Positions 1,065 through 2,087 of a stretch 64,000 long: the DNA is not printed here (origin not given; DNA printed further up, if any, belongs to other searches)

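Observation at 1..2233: Lidless Hsp70-like ATPase, MIDAS vWA protein and small 2-TM protein: a tightly coupled module next to an xis/int cassette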

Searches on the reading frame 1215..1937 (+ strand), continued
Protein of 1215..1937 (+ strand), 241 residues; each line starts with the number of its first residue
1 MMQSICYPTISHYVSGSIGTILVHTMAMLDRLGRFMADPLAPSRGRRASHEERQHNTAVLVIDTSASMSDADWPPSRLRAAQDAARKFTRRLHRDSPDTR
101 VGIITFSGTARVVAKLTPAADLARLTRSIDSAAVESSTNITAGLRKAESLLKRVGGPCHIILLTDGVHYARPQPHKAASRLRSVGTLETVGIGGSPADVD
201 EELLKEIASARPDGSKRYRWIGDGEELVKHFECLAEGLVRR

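Call 60: find_encoding_contigs(protein=P0296, flank=9000, max_places=1)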
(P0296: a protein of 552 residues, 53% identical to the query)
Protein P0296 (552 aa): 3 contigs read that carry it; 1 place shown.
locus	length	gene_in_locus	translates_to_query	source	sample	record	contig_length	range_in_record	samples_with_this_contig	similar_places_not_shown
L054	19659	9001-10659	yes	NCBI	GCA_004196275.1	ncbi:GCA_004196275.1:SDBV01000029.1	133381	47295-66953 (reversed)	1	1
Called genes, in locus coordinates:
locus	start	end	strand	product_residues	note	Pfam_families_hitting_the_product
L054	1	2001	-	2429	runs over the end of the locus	PF05593:RHS_repeat (faint), PF07486:Hydrolase_2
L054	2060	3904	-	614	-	PF01364:Peptidase_C25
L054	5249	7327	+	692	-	PF01435:Peptidase_M48 (faint)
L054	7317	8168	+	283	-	-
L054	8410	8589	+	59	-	-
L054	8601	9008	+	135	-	-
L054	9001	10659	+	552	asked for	-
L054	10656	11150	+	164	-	-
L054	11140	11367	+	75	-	-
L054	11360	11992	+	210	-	PF01025:GrpE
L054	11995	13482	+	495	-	PF00012:HSP70, PF06723:MreB_Mbl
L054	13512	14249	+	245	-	PF13519:VWA_2, PF00092:VWA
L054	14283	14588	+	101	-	-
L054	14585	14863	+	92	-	PF12728:HTH_17 (faint)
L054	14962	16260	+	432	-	PF13102:Phage_int_SAM_5 (weak), PF24624:Int_N (faint), PF00589:Phage_integrase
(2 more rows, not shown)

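Call 61: find_encoding_contigs(protein=P0287, flank=9000, max_places=1)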
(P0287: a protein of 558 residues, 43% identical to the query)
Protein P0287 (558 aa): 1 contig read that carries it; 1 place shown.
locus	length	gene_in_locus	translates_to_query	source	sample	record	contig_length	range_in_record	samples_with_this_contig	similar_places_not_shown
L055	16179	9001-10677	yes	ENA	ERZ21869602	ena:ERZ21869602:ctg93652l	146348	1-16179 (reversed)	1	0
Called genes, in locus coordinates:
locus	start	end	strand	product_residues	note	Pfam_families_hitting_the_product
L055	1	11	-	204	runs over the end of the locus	PF00069:Pkinase, PF07714:PK_Tyr_Ser-Thr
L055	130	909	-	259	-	-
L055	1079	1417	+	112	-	PF07676:PD40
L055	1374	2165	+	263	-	PF07676:PD40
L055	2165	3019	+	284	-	-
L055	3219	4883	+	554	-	PF07676:PD40 (faint), PF13385:Laminin_G_3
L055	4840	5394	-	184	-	-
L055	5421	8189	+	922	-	PF00432:Prenyltrans (faint)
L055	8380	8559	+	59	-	-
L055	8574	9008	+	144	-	-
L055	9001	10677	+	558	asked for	-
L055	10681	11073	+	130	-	-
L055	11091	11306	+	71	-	-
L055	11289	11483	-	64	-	-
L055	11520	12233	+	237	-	PF01025:GrpE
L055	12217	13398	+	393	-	PF00012:HSP70, PF06723:MreB_Mbl, PF21523:ParM_N (faint)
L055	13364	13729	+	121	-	PF00012:HSP70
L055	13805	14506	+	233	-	PF00092:VWA, PF13519:VWA_2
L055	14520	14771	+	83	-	-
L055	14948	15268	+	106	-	-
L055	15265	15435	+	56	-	-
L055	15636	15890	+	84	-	-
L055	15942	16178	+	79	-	?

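Call 62: search_solved_structures(query=A3, max_evalue=1)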
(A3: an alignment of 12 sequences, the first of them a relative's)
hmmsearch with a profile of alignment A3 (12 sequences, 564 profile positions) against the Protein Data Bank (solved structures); distinct sequences matched with E-value up to 1: 25.
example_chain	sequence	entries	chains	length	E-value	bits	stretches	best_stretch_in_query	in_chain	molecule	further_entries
4d2i_A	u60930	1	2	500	3.7e-10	42.2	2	71-132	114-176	HERA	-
8yho_A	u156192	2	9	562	6.9e-08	34.7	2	234-382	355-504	DUF87 domain-containing protein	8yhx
9x1l_A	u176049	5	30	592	1.2e-06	30.6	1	338-383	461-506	DNA helicase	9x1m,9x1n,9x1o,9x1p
8xau_A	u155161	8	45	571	2.3e-05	26.4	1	305-383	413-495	ATP-binding protein | HerA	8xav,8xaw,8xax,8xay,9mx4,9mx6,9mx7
8wiv_A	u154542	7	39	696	6.3e-05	24.9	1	275-383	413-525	Helicase HerA central domain-containing protein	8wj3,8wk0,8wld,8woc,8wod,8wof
11kk_A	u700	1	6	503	0.0004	22.3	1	310-366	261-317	HerA like helicase YjgR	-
2iuu_A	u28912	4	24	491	0.00074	21.4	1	77-121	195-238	DNA TRANSLOCASE FTSK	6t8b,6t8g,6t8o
2iut_A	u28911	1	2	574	0.0011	20.9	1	77-121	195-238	DNA TRANSLOCASE FTSK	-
6sz9_A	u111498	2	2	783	0.0018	20.1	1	68-115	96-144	IcmO (DotL)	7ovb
2ius_A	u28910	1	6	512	0.003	19.4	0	77-120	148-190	DNA TRANSLOCASE FTSK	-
4r2h_A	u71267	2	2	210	0.029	16.1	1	314-389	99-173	STIV B204 ATPase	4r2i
9c1m_M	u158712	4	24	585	0.033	15.9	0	94-122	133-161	ATP-binding protein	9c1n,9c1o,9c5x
4nh0_A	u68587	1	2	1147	0.037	15.8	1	71-123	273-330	Cell divisionFtsK/SpoIIIE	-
6o1w_A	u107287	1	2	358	0.043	15.6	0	89-134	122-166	DNA translocase coupling protein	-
6o1x_A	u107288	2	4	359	0.043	15.6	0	89-134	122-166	DNA translocase coupling protein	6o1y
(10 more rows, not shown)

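Call 70: predict_structure(alignment_id=A1)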
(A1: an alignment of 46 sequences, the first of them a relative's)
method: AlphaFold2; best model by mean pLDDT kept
length: 241 residues; sequences in the alignment: 46
mean_pLDDT: 86.6   pTM: 0.77
mean pLDDT of the five models: 86.6, 85.4, 85.2, 84.8, 84.5
residues with pLDDT >= 90: 166; 70-90: 30; 50-70: 30; < 50: 15
segments of 3 or more residues with pLDDT < 50: 1-3, 8-16
pLDDT, mean of each block of 10 residues (from residue 1): 45 48 67 63 51 86 96 90 98 97 98 98 98 96 98 93 90 95 97 91 97 97 94 94 84
secondary structure, 60 per line:
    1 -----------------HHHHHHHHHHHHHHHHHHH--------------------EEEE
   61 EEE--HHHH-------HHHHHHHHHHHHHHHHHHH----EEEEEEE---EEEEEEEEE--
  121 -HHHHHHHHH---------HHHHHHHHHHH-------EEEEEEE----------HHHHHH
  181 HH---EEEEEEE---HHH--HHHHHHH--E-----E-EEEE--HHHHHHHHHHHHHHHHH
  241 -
elements in order: H18-36 E57-63 H66-69 H77-95 E100-106 E110-118 H122-130 H140-150 E158-164 H175-182 E186-192 H201-207 E218-221 H224-240

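Call 72: search_protein_representatives(alignment_id=A1)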
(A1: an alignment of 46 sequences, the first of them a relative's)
Query: 46 sequences, 219 profile positions. Proteins with E-value up to 0.001 (for the whole library): 74775; up to 1e-10: 16139; up to 1e-30: 595. The best 150 are listed.
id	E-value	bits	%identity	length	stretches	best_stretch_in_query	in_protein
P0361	2.9e-102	357.3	-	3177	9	31-177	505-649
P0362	3.3e-99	347.4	-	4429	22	58-185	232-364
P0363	2.8e-97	341.0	-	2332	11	74-191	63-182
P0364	1.4e-89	315.8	-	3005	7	30-174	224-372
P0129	1.5e-82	292.9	-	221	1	1-219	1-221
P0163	1.7e-82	292.7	-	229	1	7-218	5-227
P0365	1.1e-81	290.1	-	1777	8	75-186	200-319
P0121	1.7e-80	286.1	-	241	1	4-218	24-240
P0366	5.7e-80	284.4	-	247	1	9-218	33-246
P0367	6.7e-79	281.0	-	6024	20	36-186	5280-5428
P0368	7.2e-79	280.8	-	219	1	27-219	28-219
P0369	2.2e-78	279.3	-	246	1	6-218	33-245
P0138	3.7e-78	278.5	-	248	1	14-219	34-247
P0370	1.1e-76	273.7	-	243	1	6-218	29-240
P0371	1.7e-75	269.8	-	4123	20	29-187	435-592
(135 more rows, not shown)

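Call 73: fold_search(model_id=the predicted structure, library=pdb)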
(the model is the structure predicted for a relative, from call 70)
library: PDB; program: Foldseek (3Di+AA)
matches with E <= 10: 1297; with E <= 0.001: 477
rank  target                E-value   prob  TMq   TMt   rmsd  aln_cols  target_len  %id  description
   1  7o4i_6                2.1e-12  1.00  0.62  0.43   9.2       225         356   17  Yeast RNA polymerase II transcription pre-initiation complex with initial transcription bubble (released 2021-06-16)
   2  7o4k_6                2.6e-12  1.00  0.61  0.43   9.0       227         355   18  Yeast TFIIH in the contracted state within the pre-initiation complex (released 2021-06-16)
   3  7o4l_6                2.9e-12  1.00  0.63  0.42   9.4       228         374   17  Yeast TFIIH in the expanded state within the pre-initiation complex (released 2021-06-16)
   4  4fx5                  3.3e-12  1.00  0.66  0.38   1.9       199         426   22  von Willebrand factor type A from Catenulispora acidiphila (released 2012-07-18)
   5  5oqj_6                3.8e-12  1.00  0.63  0.46   3.1       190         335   19  STRUCTURE OF YEAST TRANSCRIPTION PRE-INITIATION COMPLEX WITH TFIIH (released 2018-04-25)
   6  7jtq_A                4.8e-12  1.00  0.61  0.22   3.8       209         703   18  Human Complement Factor B Inhibited by a Slow Off-Rate Modified Aptamer of 31 Bases (released 2020-12-09)
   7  2ok5_A                5.1e-12  1.00  0.61  0.22   3.0       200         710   18  Human Complement factor B (released 2007-02-27)
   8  2odp_A                6.6e-12  1.00  0.64  0.33   2.8       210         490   22  Complement component C2a, the catalytic fragment of C3- and C5-convertase of human complement (released 2007-02-06)
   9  8j4a_B                9.0e-12  1.00  0.56  0.68   3.7       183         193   24  Crystal structure of OY phytoplasma SAP05 in complex with AtRPN10 (released 2024-02-28)
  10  2i6q_A                9.5e-12  1.00  0.64  0.32   2.7       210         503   22  Complement component C2a (released 2006-10-17)
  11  7n1o                  9.5e-12  1.00  0.62  0.58   2.9       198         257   21  The von Willebrand factor A domain of human capillary morphogenesis gene II, flexibly fused to the 1TEL crystallization  (released 2021-06-09)
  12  4wfq                  1.1e-11  1.00  0.63  0.78   3.5       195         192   18  Crystal structure of TFIIH subunit (released 2015-02-18)
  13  7jtn_A                1.4e-11  1.00  0.62  0.23   3.5       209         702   17  Human Complement Factor B Inhibited by a Slow Off-Rate Modified Aptamer of 29 Bases (released 2020-12-09)
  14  8jtl_A                1.4e-11  1.00  0.61  0.74   3.8       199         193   24  Structure of OY phytoplasma SAP05 binding with AtRpn10 (released 2023-07-12)
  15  3hs0_D                1.5e-11  1.00  0.62  0.23   3.6       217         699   16  Cobra Venom Factor (CVF) in complex with human factor B (released 2009-07-07)
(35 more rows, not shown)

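Call 75: search_solved_structures(query=A4, max_evalue=5)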
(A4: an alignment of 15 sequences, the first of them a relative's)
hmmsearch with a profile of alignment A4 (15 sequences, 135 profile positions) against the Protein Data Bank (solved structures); distinct sequences matched with E-value up to 5: 10.
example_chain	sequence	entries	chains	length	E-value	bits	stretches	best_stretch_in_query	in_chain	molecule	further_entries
7mcd_A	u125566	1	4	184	0.095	15.7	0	66-84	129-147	AI-designed TIM-barrel F15C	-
4r5q_A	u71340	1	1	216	0.17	15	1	7-59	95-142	CRISPR-associated exonuclease, Cas4 family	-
1gef_A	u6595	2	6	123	0.81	12.7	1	38-62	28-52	HOLLIDAY JUNCTION RESOLVASE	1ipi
5y6m_A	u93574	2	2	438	1.1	12.3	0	61-115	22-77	Helicase domain from Genome polyprotein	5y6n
7v2z_A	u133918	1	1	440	1.1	12.3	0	61-115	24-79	Core protein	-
5gjc_A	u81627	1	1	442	1.1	12.2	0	61-115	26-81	NS3 helicase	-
5jrz_A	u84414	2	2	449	1.2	12.2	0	61-115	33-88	Helicase | NS3 helicase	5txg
5gjb_A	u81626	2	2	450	1.2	12.2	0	61-115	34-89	NS3 helicase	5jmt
5mfx_A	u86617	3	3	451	1.2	12.2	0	61-115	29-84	Genome polyprotein | Non-structural protein 3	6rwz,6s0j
5jwh_A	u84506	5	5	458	1.2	12.1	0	61-115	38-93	NS3 helicase | ZIKV NS3 helicase | zika virus NS3 helicase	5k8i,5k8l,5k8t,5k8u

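Call 76: search_protein_families(library=pfam, alignment_id=A4, max_evalue=0.1)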
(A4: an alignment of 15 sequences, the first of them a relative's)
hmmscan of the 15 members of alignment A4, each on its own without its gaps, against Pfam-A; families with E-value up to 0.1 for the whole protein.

A. member 1, L010:6967-7392:+ (142 aa): 1 family
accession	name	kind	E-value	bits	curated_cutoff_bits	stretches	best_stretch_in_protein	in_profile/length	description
PF07184.16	CTV_P33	-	0.095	12.2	25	0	18-84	21-87/303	Citrus tristeza virus P33 protein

B. families by the number of members that match (of 15 scanned): 3 families
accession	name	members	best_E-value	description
PF14061.12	Mtf2_C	1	0.023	Polycomb-like MTF2 factor 2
PF00532.27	Peripla_BP_1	1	0.08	Periplasmic binding proteins and sugar binding domain of LacI family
PF07184.16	CTV_P33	1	0.095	Citrus tristeza virus P33 protein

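Call 81: search_protein_families(library=pfam, proteins=[L019:4337-4621:+, L053:4960-5799:+, L053:2953-4947:+, L010:10915-11250:+], max_evalue=0.05)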
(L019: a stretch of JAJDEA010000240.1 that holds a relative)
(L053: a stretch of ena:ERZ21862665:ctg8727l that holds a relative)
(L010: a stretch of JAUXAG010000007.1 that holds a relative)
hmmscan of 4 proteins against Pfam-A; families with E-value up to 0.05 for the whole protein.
L019:4337-4621:+ (95 aa): 0 families

L053:4960-5799:+ (280 aa): 0 families

L053:2953-4947:+ (665 aa): 1 family
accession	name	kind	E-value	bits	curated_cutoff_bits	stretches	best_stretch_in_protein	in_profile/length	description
PF01435.24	Peptidase_M48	-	1.8e-12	47.9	20.3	2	523-571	49-99/186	Peptidase family M48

L010:10915-11250:+ (112 aa): 0 families
